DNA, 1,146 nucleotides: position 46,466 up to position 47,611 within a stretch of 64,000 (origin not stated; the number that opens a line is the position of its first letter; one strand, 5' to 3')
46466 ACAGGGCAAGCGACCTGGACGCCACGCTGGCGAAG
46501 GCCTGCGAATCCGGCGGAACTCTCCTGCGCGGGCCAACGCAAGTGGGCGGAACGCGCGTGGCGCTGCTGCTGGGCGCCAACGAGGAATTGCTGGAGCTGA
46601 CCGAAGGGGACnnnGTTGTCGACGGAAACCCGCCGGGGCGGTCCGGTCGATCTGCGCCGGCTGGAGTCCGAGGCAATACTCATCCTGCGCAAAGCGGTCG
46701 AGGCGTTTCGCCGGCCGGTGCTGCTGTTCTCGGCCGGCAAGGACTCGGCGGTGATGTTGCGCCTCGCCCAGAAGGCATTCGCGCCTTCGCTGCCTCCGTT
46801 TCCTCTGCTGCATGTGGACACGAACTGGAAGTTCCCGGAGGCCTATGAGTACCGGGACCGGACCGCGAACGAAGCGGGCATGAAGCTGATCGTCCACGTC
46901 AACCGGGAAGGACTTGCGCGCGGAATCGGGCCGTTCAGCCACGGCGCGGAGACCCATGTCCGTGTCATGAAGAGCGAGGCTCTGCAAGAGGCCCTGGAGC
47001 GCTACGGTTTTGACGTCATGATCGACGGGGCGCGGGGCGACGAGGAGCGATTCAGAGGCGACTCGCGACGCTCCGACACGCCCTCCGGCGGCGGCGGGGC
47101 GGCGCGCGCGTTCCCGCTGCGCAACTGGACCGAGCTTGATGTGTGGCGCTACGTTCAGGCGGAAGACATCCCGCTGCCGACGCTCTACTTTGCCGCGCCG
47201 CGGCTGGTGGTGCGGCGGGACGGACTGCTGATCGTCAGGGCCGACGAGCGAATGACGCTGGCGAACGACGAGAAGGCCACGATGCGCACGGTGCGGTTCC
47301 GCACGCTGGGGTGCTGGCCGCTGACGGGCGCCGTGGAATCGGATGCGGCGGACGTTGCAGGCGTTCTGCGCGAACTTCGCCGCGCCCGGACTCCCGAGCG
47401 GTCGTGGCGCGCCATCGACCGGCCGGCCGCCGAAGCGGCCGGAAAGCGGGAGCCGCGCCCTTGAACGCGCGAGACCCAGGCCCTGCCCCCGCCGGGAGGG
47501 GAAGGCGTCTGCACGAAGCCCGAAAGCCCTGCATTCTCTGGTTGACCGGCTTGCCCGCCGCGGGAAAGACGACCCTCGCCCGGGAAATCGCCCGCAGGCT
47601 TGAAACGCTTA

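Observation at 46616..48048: CysD-like protein missing a conserved internal segment, no CysN GTPase, followed by stand-alone CysC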

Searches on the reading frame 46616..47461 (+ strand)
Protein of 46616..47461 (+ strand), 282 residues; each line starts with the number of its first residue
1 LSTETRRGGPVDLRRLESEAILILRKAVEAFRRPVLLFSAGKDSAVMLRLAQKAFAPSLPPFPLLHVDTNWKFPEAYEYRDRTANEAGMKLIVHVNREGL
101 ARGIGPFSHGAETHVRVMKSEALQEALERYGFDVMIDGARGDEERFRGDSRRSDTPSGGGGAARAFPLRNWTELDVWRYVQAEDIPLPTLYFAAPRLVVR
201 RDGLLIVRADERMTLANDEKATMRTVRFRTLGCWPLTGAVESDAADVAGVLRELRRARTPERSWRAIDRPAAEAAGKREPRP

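Call 3: search_protein_families(library=pfam, proteins=[window:46616-47461:+], max_evalue=0.01)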
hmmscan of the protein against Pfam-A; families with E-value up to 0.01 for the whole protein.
window:46616-47461:+ (282 aa): 1 family
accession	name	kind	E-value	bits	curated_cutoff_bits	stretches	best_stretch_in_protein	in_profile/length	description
PF01507.26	PAPS_reduct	-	7.5e-44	150.3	22.5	1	34-238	2-174/175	Phosphoadenosine phosphosulfate reductase domain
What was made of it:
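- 46616..47464 (+): Short-loop CysD-like gene (282 aa, TTG start directly after the upstream VOC gene's stop codon). PF01507 at 150 bits (call 3).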

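Call 4: search_solved_structures(query=window:46616-47461:+, show_alignments=3, max_evalue=0.001)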
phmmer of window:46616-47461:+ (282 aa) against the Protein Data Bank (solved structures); distinct sequences matched with E-value up to 0.001: 3.
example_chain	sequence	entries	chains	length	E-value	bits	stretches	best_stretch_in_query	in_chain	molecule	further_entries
1zun_A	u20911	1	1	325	5.9e-79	268.6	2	12-151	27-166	Sulfate adenylyltransferase subunit 2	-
4bwv_A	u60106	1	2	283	2.4e-09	40.3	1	12-190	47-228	PHOSPHOADENOSINE-PHOSPHOSULPHATE REDUCTASE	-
6vpu_A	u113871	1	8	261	0.00074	22.3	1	39-184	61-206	Phosphoadenosine phosphosulfate reductase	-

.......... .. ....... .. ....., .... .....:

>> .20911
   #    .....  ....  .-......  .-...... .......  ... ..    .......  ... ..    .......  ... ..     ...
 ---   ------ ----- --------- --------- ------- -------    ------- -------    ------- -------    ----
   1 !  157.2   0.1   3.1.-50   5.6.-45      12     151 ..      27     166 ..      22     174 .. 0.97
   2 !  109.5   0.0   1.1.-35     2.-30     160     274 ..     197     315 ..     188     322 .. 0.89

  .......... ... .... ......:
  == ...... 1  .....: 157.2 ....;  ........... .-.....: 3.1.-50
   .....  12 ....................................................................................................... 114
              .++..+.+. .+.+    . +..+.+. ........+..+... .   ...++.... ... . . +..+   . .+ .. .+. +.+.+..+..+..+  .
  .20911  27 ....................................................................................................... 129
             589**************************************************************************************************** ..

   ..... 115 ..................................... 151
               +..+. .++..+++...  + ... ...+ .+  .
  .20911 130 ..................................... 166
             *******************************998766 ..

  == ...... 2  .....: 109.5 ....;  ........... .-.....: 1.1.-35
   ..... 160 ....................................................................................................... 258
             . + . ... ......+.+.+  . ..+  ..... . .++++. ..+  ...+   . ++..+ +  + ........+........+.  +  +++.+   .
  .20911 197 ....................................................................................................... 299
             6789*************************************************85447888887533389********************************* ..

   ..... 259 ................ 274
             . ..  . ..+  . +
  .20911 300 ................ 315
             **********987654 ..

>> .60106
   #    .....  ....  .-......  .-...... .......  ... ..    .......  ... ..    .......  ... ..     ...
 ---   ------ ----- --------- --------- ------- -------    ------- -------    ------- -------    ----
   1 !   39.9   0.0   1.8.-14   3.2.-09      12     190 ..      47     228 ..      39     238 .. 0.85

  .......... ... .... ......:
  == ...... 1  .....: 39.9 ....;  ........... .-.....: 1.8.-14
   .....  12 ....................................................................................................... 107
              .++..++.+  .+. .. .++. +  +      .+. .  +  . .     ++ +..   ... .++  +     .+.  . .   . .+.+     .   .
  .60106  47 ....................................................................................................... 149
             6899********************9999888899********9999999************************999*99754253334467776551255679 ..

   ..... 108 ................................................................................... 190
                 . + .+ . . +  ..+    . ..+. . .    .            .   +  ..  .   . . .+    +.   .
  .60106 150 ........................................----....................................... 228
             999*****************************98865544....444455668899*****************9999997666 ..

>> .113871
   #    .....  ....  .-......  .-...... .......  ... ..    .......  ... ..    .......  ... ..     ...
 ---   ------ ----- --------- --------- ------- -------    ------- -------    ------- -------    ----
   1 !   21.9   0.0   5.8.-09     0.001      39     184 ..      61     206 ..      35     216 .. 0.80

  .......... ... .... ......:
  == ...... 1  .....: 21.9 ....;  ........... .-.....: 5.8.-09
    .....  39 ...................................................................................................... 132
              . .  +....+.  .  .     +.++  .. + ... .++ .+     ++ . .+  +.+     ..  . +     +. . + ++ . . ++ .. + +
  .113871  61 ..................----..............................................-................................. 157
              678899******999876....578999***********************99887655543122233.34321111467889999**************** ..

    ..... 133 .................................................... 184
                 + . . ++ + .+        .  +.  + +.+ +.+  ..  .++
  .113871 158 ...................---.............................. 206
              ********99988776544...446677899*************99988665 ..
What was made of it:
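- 46616..47464 (+): 1ZUN_A at E = 5.9e-79 in two blocks (call 4).
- Closest known: CysH. Same: HMMER aligns this region to the 4BWV APS reductase with only a 4-residue gap (call 4).
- Checked: Its best solved relative is P. syringae CysD, 1ZUN_A (E = 5.9e-79, call 4).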

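Call 7: find_homologous_proteins(query=window:46616-47461:+, max_evalue=1e-20)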
Query window:46616-47461:+ (282 aa): 8000 proteins with E <= 1e-20 among 8000 candidates; the best 120 are listed.
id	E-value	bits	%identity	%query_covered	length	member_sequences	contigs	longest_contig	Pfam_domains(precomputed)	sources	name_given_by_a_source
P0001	8.4e-183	624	100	100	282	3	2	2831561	PF01507.26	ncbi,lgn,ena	-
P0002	3.1e-150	517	83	100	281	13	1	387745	PF01507.26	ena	-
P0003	2.0e-143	495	80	100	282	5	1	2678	PF01507.26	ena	-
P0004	1.5e-142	492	85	92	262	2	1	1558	PF01507.26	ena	-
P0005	1.6e-142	492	82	98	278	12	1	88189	PF01507.26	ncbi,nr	ncbi:MAG: phosphoadenosine phosphosulfate reductase family protein [Gammaproteobacteria bacterium]|n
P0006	1.9e-142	492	84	93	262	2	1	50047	PF01507.26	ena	-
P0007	4.6e-142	490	85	92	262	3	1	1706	PF01507.26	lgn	-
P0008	1.9e-141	488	84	92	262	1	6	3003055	PF01507.26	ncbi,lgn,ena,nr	ncbi:MAG: phosphoadenosine phosphosulfate reductase family protein [Gammaproteobacteria bacterium]|n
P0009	6.0e-141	487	84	92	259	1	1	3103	PF01507.26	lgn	-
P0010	2.1e-140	485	83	92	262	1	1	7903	PF01507.26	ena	-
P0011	3.5e-140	484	83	92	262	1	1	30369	PF01507.26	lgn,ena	-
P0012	9.5e-140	483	79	99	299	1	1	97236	PF01507.26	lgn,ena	-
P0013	1.3e-138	479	84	92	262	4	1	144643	PF01507.26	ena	-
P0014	1.7e-138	479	83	93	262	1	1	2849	PF01507.26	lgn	-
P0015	3.3e-138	478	86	89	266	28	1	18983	PF01507.26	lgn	-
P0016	4.8e-138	477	83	93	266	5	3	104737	PF01507.26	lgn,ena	-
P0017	5.1e-137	474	82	93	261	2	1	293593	PF01507.26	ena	-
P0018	1.3e-136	473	77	98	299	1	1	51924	PF01507.26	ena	-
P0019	3.0e-135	468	82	92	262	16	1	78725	PF01507.26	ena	-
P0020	4.1e-135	468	84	89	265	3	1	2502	PF01507.26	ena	-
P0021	4.5e-133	461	77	96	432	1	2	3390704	PF01507.26,PF10604.16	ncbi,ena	-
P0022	6.3e-133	461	77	97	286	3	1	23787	PF01507.26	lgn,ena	-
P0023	8.4e-131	454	77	95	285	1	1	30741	PF01507.26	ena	-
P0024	2.0e-129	449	79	92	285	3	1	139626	PF01507.26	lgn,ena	-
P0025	2.3e-128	446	77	91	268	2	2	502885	PF01507.26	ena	-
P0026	2.7e-128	445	76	94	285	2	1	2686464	PF01507.26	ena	-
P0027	1.2e-127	443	79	90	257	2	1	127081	PF01507.26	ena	-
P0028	9.5e-126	437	78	90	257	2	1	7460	PF01507.26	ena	-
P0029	7.1e-102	359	64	94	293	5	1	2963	PF01507.26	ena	-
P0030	9.7e-101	355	63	94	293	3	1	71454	PF01507.26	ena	-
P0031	1.6e-99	351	66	87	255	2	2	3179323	PF01507.26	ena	-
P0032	2.0e-99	351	67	87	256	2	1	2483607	PF01507.26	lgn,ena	-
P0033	8.7e-99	349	62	91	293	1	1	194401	PF01507.26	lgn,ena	-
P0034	6.3e-98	346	62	94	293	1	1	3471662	PF01507.26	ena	-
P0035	2.7e-97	344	61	92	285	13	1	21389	PF01507.26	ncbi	-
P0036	4.1e-97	343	67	87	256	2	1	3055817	PF01507.26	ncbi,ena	-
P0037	1.3e-96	341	62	91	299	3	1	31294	PF01507.26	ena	-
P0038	2.3e-96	341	60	91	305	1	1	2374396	PF01507.26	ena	-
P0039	3.9e-96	340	63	90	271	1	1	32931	PF01507.26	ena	-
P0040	1.7e-95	338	63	89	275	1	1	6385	PF01507.26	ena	-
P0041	1.7e-95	338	62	94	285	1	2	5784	PF01507.26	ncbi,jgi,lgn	-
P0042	2.1e-95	337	62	94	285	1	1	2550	PF01507.26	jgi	-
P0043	5.9e-95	336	63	87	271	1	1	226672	PF01507.26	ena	-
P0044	1.4e-94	335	59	91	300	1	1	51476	PF01507.26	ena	-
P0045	2.5e-94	334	58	98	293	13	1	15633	PF01507.26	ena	-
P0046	3.1e-94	334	64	84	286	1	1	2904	PF01507.26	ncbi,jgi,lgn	-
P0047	6.5e-94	333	55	97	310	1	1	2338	PF01507.26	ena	-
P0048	7.1e-94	332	59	95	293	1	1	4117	PF01507.26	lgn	-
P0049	9.4e-94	332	57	91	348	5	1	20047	PF01507.26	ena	-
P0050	1.5e-93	331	59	91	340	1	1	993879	PF01507.26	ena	-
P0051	2.0e-93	331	60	94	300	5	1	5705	PF01507.26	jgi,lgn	-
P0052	4.9e-93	330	57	91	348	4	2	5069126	PF01507.26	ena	-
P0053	1.1e-92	328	56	91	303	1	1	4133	PF01507.26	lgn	-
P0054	1.2e-92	328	57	91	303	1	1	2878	PF01507.26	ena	-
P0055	1.9e-92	328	56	95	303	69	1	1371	PF01507.26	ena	-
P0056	3.2e-92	327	55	94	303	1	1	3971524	PF01507.26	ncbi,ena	-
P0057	4.5e-92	327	56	92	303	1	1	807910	PF01507.26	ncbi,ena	-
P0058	5.0e-92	326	54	95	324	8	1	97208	PF01507.26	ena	-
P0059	5.2e-92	326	55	95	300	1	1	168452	PF01507.26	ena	-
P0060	6.3e-92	326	54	94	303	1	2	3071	PF01507.26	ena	-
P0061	6.4e-92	326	59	91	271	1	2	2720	PF01507.26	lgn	-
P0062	1.4e-91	325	55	95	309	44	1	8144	PF01507.26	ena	-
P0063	1.7e-91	325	55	94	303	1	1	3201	PF01507.26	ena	-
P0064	2.9e-91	324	55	93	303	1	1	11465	PF01507.26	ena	-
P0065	4.4e-91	323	55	94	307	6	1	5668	PF01507.26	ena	-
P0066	7.6e-91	322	55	96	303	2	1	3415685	PF01507.26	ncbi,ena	-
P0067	7.6e-91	322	54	95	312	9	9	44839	PF01507.26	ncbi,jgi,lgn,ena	jgi:sulfate adenylyltransferase subunit 2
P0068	7.8e-91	322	55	95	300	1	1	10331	PF01507.26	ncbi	-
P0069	1.4e-90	322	54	94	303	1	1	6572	PF01507.26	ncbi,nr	ncbi:MAG: sulfate adenylyltransferase subunit CysD [Deltaproteobacteria bacterium]|nr:sulfate adenyl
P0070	1.5e-90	321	58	88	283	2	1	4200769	PF01507.26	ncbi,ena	-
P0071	2.4e-90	321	54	95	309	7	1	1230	PF01507.26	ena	-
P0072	2.6e-90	321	54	94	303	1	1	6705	PF01507.26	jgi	-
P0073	2.7e-90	321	55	91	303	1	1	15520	PF01507.26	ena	-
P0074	3.8e-90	320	54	94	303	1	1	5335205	PF01507.26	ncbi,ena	-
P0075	4.0e-90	320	60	91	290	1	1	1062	PF01507.26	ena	-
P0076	4.1e-90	320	55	93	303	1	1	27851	PF01507.26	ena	-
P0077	4.6e-90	320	55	95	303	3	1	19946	PF01507.26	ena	-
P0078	4.7e-90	320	55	93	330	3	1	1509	PF01507.26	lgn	-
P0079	5.2e-90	320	55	93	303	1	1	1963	PF01507.26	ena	-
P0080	5.4e-90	320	53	93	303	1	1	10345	PF01507.26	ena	-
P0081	5.6e-90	320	55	92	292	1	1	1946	PF01507.26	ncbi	ncbi:MAG: sulfate adenylyltransferase subunit CysD, partial [Paracoccaceae bacterium]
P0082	7.2e-90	319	54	93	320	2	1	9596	PF01507.26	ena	-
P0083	8.6e-90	319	56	94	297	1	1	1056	PF01507.26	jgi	jgi:sulfate adenylyltransferase subunit 2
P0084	1.2e-89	319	54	97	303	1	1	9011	PF01507.26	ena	-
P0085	1.2e-89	319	53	94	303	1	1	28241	PF01507.26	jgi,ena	-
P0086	1.4e-89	318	55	94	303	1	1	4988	PF01507.26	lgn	-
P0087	1.4e-89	318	55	94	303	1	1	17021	PF01507.26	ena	-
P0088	1.7e-89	318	54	94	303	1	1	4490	PF01507.26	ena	-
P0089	1.9e-89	318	54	94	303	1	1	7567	PF01507.26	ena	-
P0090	1.9e-89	318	54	94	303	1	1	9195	PF01507.26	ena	-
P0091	1.9e-89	318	56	91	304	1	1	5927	PF01507.26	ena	-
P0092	2.0e-89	318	54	95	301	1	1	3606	PF01507.26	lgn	-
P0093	2.2e-89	318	53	93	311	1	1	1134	PF01507.26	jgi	jgi:sulfate adenylyltransferase subunit 2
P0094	2.4e-89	318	53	93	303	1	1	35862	PF01507.26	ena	-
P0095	2.5e-89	317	53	93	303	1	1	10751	PF01507.26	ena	-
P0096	2.7e-89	317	53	93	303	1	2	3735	PF01507.26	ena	-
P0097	2.8e-89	317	56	91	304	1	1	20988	PF01507.26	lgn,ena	-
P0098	2.9e-89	317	54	94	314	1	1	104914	PF01507.26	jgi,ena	jgi:sulfate adenylyltransferase subunit 2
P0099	3.2e-89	317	53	93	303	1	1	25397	PF01507.26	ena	-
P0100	3.3e-89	317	52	97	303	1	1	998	PF01507.26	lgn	-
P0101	4.1e-89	317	54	95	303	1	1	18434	PF01507.26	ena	-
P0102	4.3e-89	317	56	91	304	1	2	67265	PF01507.26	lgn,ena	-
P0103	4.6e-89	317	56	91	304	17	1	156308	PF01507.26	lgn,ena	-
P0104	4.8e-89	317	54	93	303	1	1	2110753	PF01507.26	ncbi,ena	-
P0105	4.9e-89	317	54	95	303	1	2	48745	PF01507.26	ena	-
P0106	5.1e-89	317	66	79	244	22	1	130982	PF01507.26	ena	-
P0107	5.5e-89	316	56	91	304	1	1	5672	PF01507.26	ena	-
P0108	6.0e-89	316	53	98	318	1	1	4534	PF01507.26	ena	-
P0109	6.0e-89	316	54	93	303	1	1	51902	PF01507.26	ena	-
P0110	6.1e-89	316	53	98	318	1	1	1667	PF01507.26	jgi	-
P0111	6.2e-89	316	53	95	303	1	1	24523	PF01507.26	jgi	-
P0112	6.8e-89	316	53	95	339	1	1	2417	PF01507.26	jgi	jgi:sulfate adenylyltransferase subunit 2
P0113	7.1e-89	316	67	79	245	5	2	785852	PF01507.26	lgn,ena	-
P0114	7.2e-89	316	55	94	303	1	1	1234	PF01507.26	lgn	-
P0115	7.4e-89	316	53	94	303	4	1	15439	PF01507.26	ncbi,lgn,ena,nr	ncbi:MAG: sulfate adenylyltransferase subunit CysD [Nitrospira sp. SB0675_bin_23]|nr:sulfate adenyly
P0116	8.0e-89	316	54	94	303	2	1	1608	PF01507.26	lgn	-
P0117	8.3e-89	316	56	91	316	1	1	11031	PF01507.26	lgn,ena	-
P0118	8.4e-89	316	53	98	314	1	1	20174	PF01507.26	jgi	jgi:sulfate adenylyltransferase subunit 2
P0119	9.8e-89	316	54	95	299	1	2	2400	PF01507.26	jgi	jgi:sulfate adenylyltransferase subunit 2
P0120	9.9e-89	316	56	91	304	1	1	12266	PF01507.26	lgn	-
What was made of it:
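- Closest known: CysD subunit of the heterodimeric CysD-CysN ATP sulfurylase. Same: 53-59% identity to canonical CysD (call 7).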

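Call 10: find_encoding_contigs(protein=P0008, flank=10000, max_places=3)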
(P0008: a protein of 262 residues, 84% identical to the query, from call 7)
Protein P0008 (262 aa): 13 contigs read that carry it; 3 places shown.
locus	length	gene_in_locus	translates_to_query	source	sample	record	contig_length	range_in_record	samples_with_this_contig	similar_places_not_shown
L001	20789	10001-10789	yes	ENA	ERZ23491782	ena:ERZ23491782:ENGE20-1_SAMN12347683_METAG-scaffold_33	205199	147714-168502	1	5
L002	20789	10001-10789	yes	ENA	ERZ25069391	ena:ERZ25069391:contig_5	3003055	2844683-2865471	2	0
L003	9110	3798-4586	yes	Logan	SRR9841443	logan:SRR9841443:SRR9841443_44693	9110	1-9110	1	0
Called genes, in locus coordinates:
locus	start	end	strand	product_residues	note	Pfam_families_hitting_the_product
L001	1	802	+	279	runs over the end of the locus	PF00528:BPD_transp_1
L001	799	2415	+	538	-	PF00005:ABC_tran, PF02463:SMC_N (faint), PF13191:AAA_16 (faint), PF13401:AAA_22 (faint), PF00004:AAA (faint), PF13304:AAA_21 (faint), PF08352:oligo_HPY (weak), PF00005:ABC_tran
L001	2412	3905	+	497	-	PF00890:FAD_binding_2, PF01266:DAO, PF03486:HI0933_like (faint), PF07992:Pyr_redox_2 (faint), PF12831:FAD_oxidored, PF13450:NAD_binding_8 (weak)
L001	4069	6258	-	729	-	PF07715:Plug, PF00593:TonB_dep_Rec_b-barrel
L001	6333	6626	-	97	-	-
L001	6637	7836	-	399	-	PF01209:Ubie_methyltran (weak), PF05175:MTS (weak), PF13489:Methyltransf_23, PF13649:Methyltransf_25, PF13847:Methyltransf_31, PF08241:Methyltransf_11, PF08242:Methyltransf_12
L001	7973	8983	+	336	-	PF00903:Glyoxalase (faint)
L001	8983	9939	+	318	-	PF00903:Glyoxalase (faint)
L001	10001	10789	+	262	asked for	PF01507:PAPS_reduct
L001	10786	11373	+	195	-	PF01583:APS_kinase, PF13671:AAA_33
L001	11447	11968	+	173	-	PF01257:2Fe-2S_thioredx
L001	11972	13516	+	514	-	PF01512:Complex1_51K, PF10589:NADH_4Fe-4S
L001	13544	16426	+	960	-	PF13510:Fer2_4, PF10588:NADH-G_4Fe-4S_3, PF12838:Fer4_7, PF14697:Fer4_21 (weak), PF22117:Fer4_Nqo3 (weak), PF04879:Molybdop_Fe4S4, PF00384:Molybdopterin, PF01568:Molydop_binding, +1 more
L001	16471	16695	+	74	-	PF11390:FdsD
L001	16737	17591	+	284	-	PF02634:FdhD-NarQ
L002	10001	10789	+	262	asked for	PF01507:PAPS_reduct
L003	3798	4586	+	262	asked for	PF01507:PAPS_reduct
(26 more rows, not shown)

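Call 11: find_encoding_contigs(protein=P0034, flank=10000, max_places=3)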
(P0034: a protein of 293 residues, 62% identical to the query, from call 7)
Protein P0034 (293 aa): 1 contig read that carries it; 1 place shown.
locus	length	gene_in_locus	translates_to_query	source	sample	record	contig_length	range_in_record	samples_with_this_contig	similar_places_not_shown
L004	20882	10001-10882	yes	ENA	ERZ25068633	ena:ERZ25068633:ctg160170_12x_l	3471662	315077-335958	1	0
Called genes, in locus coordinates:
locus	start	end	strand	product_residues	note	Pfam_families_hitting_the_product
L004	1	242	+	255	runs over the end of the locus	PF03372:Exo_endo_phos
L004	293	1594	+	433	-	PF07690:MFS_1, PF13000:Acatn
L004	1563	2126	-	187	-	PF02390:Methyltransf_4, PF13847:Methyltransf_31 (weak)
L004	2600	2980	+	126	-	-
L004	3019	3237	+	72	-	-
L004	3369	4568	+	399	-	PF25919:BSH_CusB (faint), PF00364:Biotin_lipoyl (faint), PF25984:BSH_YknX (faint), PF26002:Beta-barrel_AprE (weak)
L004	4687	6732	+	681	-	PF03412:Peptidase_C39, PF00664:ABC_membrane, PF13304:AAA_21 (faint), PF00005:ABC_tran, PF02463:SMC_N (faint)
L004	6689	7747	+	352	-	PF00730:HhH-GPD, PF00633:HHH, PF14815:NUDIX_4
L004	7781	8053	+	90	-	PF04362:Iron_traffic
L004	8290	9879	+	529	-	PF00743:FMO-like, PF01266:DAO (faint), PF07992:Pyr_redox_2, PF13450:NAD_binding_8, PF13738:Pyr_redox_3, PF13434:Lys_Orn_oxgnase (weak)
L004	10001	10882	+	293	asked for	PF01507:PAPS_reduct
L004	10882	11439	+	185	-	PF01583:APS_kinase, PF08433:KTI12 (weak), PF13671:AAA_33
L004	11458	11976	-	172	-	PF07681:DoxX (weak)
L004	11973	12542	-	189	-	-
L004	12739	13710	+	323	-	PF13793:Pribosyltran_N, PF00156:Pribosyltran, PF14572:Pribosyl_synth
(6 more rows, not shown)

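Call 13: find_encoding_contigs(protein=P0021, flank=10000, max_places=2)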
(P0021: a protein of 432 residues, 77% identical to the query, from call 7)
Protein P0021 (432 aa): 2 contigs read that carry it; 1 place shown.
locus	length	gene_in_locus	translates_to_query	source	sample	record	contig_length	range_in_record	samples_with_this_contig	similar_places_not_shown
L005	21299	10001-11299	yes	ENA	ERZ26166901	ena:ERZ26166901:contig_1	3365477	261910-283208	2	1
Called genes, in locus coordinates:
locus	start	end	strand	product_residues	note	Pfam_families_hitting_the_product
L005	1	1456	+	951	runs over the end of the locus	PF00005:ABC_tran (faint), PF02463:SMC_N (faint), PF03193:RsgA_GTPase (faint), PF13191:AAA_16 (faint), PF13555:AAA_29 (faint), PF20703:nSTAND1 (faint), PF17760:UvrA_inter, PF17755:UvrA_DNA-bind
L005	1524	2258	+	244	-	PF00107:ADH_zinc_N, PF13602:ADH_zinc_N_2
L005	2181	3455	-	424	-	PF00815:Histidinol_dh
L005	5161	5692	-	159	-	PF00961:LAGLIDADG_1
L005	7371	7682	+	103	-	-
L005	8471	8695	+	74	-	-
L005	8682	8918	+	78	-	-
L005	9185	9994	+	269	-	PF00106:adh_short (faint), PF13561:adh_short_C2 (faint)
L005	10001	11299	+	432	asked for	PF10604:Polyketide_cyc2, PF01507:PAPS_reduct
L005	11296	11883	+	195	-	PF01583:APS_kinase, PF13671:AAA_33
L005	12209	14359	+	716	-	PF07719:TPR_2 (faint), PF13428:TPR_14 (faint), PF00515:TPR_1 (faint), PF14559:TPR_19 (faint), PF25064:ARM_TT21_5th (faint), PF00578:AhpC-TSA, PF08534:Redoxin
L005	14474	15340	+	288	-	PF12973:Cupin_7, PF14499:DUF4437 (weak)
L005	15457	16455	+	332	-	PF00296:Bac_luciferase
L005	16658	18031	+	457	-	PF13701:DDE_Tnp_1_4, PF01609:DDE_Tnp_1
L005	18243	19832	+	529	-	PF01266:DAO (weak), PF01593:Amino_oxidase, PF07992:Pyr_redox_2 (faint), PF12831:FAD_oxidored (weak), PF13450:NAD_binding_8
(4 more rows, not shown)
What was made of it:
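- Genomic contexts vary: VOC dioxygenase-like genes, FMO, or an SRPBCC fusion (calls 10, 11, 13).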
